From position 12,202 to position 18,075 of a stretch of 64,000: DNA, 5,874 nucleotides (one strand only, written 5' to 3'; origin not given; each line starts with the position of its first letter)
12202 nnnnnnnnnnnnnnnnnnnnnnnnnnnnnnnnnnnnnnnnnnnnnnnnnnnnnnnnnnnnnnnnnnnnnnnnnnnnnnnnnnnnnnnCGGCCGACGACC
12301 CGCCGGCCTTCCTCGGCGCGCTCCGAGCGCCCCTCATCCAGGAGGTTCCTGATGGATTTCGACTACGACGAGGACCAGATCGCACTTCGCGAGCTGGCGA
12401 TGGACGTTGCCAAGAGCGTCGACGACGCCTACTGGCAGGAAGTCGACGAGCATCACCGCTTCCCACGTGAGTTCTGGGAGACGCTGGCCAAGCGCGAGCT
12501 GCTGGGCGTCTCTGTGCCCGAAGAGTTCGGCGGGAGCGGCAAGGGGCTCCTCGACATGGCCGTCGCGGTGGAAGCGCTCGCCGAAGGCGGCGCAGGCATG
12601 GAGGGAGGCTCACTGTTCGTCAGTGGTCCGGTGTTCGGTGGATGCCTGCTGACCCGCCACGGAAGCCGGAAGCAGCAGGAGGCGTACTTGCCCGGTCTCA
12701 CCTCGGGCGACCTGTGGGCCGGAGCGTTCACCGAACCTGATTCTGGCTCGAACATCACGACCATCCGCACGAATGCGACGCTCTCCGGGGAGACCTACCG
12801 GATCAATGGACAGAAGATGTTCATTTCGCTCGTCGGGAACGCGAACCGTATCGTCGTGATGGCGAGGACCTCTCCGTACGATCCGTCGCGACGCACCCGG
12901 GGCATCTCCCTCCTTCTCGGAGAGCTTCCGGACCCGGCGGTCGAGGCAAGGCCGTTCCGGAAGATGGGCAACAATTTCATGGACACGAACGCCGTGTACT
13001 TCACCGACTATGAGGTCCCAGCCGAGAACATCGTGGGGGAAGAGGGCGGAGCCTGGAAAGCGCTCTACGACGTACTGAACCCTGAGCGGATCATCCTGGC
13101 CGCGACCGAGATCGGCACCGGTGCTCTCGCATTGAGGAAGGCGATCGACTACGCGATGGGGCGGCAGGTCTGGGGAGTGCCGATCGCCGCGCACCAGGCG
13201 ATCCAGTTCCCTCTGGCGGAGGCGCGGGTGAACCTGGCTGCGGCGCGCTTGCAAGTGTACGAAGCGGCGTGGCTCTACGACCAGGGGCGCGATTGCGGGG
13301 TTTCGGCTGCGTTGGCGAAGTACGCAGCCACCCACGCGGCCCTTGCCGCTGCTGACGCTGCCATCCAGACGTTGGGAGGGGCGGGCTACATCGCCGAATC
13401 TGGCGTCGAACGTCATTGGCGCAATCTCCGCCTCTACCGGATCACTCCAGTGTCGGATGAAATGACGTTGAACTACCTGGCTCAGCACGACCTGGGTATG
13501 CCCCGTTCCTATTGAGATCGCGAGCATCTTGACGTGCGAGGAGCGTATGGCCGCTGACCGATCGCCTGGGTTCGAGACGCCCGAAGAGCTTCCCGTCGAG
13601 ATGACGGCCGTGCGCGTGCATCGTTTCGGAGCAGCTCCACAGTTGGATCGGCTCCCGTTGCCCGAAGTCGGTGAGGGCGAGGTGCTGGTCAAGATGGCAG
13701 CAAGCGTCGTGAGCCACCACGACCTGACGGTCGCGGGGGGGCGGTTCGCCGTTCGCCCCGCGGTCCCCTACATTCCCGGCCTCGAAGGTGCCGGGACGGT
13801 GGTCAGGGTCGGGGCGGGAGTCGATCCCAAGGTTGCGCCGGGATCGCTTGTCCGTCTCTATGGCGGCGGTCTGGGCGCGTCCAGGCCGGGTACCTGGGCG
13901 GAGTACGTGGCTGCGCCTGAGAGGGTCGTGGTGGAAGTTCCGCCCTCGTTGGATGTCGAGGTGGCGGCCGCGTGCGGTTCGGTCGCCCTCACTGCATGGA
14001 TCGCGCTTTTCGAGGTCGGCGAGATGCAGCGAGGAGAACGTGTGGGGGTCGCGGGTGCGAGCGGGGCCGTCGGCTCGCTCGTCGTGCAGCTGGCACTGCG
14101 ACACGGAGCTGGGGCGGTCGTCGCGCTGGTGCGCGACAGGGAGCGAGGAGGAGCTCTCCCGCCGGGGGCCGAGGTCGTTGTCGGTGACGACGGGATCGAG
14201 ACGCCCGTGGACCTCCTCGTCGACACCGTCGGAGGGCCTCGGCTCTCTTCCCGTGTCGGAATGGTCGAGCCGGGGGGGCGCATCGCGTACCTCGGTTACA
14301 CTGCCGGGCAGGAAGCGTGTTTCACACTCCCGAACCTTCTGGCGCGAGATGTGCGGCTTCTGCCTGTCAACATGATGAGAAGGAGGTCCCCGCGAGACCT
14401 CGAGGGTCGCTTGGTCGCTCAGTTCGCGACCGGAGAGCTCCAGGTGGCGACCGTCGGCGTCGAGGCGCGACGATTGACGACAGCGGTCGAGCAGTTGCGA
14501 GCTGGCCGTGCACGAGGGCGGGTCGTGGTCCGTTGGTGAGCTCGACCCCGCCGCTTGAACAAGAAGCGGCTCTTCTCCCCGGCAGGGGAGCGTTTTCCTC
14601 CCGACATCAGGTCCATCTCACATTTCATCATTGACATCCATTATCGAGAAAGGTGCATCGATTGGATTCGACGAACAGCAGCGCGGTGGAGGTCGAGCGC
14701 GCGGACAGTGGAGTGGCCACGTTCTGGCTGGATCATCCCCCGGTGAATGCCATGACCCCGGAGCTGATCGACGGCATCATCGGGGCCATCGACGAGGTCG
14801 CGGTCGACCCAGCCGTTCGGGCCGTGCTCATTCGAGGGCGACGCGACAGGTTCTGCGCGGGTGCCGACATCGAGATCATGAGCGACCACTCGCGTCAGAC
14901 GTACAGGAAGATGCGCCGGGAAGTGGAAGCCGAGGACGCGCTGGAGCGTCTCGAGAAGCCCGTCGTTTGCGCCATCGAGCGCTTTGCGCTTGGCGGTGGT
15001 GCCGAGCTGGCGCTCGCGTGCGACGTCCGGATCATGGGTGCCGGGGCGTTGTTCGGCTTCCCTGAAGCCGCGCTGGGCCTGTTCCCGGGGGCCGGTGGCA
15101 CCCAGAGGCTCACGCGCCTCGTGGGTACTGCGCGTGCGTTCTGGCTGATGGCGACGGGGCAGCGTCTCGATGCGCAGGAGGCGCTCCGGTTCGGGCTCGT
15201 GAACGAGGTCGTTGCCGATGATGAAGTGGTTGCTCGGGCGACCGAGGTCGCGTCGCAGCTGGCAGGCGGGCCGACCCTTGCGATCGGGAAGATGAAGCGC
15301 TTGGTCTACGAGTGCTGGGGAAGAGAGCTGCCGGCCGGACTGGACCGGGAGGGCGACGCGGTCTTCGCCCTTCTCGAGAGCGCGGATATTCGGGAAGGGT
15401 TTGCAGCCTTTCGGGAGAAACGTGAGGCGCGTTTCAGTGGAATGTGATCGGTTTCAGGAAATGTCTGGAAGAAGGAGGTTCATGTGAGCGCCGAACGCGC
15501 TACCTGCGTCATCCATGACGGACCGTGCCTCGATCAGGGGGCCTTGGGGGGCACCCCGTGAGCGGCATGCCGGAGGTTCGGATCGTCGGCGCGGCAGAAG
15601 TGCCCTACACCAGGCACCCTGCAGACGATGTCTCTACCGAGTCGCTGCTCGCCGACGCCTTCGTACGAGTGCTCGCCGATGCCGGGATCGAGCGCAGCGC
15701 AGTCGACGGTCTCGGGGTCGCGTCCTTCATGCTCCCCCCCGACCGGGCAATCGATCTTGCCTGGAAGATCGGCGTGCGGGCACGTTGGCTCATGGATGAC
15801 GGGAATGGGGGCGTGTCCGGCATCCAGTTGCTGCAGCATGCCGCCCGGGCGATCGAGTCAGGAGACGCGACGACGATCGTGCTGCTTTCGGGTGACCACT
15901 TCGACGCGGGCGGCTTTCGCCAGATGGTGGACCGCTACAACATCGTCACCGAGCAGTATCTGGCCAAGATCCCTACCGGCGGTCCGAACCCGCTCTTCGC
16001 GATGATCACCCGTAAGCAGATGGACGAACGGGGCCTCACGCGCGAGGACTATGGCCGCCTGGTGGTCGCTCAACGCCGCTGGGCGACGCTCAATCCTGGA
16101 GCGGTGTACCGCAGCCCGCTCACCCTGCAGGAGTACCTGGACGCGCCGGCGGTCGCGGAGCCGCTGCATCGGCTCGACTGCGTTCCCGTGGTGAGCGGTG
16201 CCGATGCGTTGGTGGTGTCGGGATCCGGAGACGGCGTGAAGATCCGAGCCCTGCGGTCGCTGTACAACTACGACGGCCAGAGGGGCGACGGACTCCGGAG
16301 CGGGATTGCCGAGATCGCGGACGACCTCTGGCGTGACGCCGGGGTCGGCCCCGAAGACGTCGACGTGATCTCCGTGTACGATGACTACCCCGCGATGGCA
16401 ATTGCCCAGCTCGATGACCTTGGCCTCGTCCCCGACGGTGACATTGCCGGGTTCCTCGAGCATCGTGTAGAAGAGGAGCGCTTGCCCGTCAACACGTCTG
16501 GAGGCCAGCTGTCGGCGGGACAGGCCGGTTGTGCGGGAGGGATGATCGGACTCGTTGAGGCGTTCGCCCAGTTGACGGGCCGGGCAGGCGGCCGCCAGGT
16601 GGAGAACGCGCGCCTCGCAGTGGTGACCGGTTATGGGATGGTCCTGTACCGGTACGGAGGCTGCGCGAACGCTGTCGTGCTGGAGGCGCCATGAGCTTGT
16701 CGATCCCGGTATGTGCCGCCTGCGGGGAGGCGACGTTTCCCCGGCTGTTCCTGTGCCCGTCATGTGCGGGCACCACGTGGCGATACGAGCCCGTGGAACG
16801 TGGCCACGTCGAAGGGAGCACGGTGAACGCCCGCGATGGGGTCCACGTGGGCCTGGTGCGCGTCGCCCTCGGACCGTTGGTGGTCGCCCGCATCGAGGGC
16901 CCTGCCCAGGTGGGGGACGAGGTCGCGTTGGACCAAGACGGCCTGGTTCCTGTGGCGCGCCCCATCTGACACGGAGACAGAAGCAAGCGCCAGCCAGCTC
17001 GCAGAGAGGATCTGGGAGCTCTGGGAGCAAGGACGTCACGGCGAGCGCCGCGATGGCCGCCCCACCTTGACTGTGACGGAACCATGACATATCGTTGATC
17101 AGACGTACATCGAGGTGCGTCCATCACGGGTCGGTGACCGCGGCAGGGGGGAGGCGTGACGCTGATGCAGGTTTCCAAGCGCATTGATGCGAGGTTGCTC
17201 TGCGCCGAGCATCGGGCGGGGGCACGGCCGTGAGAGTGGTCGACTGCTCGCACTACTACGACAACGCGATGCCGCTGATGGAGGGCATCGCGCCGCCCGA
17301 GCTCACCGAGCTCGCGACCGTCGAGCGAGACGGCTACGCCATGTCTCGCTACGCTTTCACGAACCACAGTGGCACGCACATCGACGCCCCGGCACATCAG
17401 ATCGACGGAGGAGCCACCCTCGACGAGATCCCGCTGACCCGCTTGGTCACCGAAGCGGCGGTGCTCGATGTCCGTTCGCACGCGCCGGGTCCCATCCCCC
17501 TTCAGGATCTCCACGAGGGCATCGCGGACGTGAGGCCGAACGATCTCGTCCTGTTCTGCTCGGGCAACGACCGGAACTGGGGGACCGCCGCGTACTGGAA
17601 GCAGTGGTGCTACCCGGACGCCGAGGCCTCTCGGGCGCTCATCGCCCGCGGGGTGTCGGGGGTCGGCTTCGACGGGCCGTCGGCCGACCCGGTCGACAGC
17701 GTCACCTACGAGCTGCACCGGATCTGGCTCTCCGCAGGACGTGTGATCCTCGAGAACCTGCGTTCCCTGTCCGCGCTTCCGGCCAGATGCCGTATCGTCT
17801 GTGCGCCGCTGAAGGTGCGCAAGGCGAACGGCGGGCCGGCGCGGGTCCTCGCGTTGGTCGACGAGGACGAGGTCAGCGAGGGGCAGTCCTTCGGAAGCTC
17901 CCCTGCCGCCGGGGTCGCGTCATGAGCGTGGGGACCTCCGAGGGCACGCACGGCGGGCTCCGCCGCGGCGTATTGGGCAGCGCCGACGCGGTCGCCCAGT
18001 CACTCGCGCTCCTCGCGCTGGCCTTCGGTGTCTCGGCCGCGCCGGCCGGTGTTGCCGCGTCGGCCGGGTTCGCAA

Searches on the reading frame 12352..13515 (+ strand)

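Call 76: search_protein_families(library=pfam, proteins=[window:12352-13515:+], max_evalue=0.0001)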
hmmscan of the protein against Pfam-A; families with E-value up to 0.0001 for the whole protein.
window:12352-13515:+ (387 aa): 4 families
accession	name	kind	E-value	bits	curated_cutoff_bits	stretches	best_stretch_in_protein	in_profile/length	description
PF00441.29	Acyl-CoA_dh_1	-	4.5e-33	115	22.4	1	235-378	4-147/150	Acyl-CoA dehydrogenase, C-terminal domain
PF02771.21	Acyl-CoA_dh_N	-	6.7e-23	81.7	22.9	1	7-120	2-113/113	Acyl-CoA dehydrogenase, N-terminal domain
PF02770.24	Acyl-CoA_dh_M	-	1.6e-15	57.5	33.3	1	125-219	3-96/97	Acyl-CoA dehydrogenase, middle domain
PF08028.16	Acyl-CoA_dh_2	-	2.4e-14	54.2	22.7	1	248-361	2-125/134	Acyl-CoA dehydrogenase, C-terminal domain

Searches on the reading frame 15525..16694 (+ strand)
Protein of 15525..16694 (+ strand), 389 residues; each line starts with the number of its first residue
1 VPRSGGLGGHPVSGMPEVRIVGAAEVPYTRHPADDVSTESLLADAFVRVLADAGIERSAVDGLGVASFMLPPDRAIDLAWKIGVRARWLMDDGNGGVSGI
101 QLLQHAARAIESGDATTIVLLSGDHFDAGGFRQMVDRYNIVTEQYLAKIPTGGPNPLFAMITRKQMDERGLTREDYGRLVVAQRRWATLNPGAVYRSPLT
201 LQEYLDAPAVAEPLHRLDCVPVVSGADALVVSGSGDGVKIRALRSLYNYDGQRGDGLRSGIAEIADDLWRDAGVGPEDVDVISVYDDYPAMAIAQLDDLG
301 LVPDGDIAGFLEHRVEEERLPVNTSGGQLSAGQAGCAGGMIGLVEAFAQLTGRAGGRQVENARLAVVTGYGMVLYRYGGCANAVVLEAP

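Call 76: search_protein_families(library=pfam, proteins=[window:15525-16694:+], max_evalue=0.0001)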
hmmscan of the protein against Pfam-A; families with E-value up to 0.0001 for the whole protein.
window:15525-16694:+ (389 aa): 1 family
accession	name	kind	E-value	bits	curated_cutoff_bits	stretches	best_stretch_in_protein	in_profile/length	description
PF22691.2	Thiolase_C_1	-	7.8e-30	103.9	28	1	255-374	14-134/144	Thiolase C-terminal domain-like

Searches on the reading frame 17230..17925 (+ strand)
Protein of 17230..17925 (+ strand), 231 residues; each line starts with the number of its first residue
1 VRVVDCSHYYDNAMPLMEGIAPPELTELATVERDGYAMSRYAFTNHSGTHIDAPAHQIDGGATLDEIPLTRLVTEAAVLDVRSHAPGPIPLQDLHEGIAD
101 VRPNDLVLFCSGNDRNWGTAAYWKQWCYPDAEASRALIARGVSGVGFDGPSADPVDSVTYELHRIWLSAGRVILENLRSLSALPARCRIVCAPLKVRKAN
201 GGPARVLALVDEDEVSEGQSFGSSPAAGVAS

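Call 76: search_protein_families(library=pfam, proteins=[window:17230-17925:+], max_evalue=0.0001)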
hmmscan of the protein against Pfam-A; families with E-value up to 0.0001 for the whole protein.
window:17230-17925:+ (231 aa): 1 family
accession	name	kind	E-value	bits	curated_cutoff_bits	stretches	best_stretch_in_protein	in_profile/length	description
PF04199.19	Cyclase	-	2.4e-27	96.3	23.1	1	4-154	1-142/142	Putative cyclase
